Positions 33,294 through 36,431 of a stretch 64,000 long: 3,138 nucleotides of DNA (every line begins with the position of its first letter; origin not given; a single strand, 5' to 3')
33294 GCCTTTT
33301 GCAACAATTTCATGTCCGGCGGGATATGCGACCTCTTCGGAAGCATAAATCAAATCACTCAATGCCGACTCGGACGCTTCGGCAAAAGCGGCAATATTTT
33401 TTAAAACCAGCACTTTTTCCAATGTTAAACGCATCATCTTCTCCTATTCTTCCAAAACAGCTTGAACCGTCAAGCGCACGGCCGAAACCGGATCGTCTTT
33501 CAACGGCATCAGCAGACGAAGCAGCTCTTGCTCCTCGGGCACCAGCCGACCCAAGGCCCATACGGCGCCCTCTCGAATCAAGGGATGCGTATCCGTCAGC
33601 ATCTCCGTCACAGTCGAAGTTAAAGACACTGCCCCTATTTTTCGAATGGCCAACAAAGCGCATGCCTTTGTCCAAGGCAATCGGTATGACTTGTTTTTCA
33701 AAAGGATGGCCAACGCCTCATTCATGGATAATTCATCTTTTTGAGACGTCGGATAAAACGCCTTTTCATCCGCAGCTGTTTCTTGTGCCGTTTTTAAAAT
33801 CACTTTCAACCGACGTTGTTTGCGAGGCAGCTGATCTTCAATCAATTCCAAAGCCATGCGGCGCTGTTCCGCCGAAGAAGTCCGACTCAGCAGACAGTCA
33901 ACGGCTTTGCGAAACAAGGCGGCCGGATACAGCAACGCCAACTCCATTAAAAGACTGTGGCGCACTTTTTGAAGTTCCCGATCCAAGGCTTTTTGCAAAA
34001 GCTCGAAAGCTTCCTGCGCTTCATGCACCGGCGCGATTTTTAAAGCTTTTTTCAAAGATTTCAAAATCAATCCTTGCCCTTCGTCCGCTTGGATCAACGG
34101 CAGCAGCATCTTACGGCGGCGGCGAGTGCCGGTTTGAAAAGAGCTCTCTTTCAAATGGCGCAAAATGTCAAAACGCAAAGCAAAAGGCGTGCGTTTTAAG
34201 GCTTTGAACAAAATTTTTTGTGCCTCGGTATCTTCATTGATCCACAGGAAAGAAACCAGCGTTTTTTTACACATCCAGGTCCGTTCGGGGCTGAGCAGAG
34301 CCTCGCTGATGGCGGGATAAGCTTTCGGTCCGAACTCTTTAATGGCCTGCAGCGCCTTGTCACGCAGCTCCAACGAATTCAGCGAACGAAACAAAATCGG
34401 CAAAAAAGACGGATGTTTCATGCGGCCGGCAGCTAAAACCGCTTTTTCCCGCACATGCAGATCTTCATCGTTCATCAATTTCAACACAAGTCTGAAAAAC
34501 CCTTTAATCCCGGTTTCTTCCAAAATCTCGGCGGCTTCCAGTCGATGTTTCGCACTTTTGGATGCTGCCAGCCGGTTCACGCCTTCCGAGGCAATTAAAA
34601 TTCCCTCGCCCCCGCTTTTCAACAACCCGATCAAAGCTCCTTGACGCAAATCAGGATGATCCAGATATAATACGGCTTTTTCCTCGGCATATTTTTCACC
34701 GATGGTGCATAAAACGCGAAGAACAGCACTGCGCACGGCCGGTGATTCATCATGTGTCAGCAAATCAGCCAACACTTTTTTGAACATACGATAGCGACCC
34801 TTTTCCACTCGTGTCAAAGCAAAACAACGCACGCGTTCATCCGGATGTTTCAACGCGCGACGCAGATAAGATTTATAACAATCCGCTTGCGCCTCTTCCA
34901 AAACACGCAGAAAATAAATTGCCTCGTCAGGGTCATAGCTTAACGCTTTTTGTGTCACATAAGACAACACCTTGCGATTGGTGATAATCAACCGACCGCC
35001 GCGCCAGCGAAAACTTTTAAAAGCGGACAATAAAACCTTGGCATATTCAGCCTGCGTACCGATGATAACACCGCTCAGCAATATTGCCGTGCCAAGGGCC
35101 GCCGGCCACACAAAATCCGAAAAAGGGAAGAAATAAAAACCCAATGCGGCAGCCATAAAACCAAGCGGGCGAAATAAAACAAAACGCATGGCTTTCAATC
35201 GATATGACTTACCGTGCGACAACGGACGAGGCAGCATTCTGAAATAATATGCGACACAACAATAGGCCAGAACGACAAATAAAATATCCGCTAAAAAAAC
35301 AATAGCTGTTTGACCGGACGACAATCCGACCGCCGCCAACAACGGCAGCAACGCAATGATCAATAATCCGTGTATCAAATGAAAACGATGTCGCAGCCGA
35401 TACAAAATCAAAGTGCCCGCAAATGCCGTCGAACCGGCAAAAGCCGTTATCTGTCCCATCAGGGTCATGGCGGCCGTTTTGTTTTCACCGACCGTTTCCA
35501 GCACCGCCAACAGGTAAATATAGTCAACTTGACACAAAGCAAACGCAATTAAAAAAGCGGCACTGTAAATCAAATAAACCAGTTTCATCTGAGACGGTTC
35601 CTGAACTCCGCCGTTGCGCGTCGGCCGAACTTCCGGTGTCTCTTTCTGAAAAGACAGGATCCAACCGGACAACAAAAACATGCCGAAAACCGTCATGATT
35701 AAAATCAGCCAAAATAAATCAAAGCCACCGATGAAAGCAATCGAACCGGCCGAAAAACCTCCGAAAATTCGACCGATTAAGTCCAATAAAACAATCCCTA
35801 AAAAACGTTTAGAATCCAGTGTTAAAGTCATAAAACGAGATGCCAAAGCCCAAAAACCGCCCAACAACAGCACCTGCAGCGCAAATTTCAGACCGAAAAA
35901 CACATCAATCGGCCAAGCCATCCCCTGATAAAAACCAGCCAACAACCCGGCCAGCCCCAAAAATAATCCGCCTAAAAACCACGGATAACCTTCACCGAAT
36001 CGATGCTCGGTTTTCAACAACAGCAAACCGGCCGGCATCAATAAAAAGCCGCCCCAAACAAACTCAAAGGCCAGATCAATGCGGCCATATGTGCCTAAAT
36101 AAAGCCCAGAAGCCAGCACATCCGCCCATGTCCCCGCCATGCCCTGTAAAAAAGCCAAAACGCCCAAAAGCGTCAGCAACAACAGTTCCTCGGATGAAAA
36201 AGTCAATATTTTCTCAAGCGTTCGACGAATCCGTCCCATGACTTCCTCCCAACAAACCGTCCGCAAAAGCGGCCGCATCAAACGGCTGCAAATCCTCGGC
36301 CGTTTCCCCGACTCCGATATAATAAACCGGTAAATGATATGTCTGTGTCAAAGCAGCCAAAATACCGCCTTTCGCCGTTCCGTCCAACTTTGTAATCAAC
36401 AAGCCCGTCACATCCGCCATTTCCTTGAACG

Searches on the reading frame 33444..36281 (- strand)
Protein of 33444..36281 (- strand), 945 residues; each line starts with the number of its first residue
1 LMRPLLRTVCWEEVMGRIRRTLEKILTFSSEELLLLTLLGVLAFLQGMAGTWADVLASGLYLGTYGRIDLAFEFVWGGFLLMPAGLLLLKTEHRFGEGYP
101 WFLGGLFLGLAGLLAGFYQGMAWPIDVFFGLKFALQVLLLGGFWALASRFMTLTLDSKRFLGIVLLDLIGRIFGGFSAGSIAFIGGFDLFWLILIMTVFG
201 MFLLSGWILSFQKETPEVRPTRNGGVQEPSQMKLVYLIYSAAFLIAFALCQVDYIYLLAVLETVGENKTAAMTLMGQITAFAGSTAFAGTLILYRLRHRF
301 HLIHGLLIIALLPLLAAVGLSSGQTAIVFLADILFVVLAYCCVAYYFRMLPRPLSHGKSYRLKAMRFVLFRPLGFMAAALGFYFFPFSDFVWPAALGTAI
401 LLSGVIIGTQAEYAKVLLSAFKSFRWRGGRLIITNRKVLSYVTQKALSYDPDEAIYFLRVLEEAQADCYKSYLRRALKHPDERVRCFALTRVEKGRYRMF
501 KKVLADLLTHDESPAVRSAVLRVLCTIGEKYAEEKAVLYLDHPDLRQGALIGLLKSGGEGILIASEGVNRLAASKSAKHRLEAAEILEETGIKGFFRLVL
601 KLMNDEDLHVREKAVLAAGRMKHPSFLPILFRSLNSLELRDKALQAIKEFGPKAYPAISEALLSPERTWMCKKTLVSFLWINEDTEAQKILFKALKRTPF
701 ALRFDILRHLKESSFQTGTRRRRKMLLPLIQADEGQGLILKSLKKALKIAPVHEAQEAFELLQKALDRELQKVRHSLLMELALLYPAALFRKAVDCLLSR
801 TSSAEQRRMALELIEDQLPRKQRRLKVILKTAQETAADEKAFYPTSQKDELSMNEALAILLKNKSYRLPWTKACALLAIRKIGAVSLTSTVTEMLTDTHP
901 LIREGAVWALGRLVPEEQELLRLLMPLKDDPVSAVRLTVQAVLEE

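Call 49: search_protein_families(library=pfam, proteins=[window:33444-36281:-], max_evalue=0.001)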
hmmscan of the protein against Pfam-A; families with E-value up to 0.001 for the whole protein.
window:33444-36281:- (945 aa): 3 families
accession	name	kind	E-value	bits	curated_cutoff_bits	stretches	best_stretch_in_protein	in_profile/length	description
PF13646.12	HEAT_2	-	1.5e-24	86.5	27.7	2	569-647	6-87/88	HEAT repeats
PF02985.28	HEAT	-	8.1e-16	57.1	23.5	0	890-915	4-29/31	HEAT repeat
PF13513.12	HEAT_EZ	-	6.8e-09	36.5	27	0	888-913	30-55/55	HEAT-like repeat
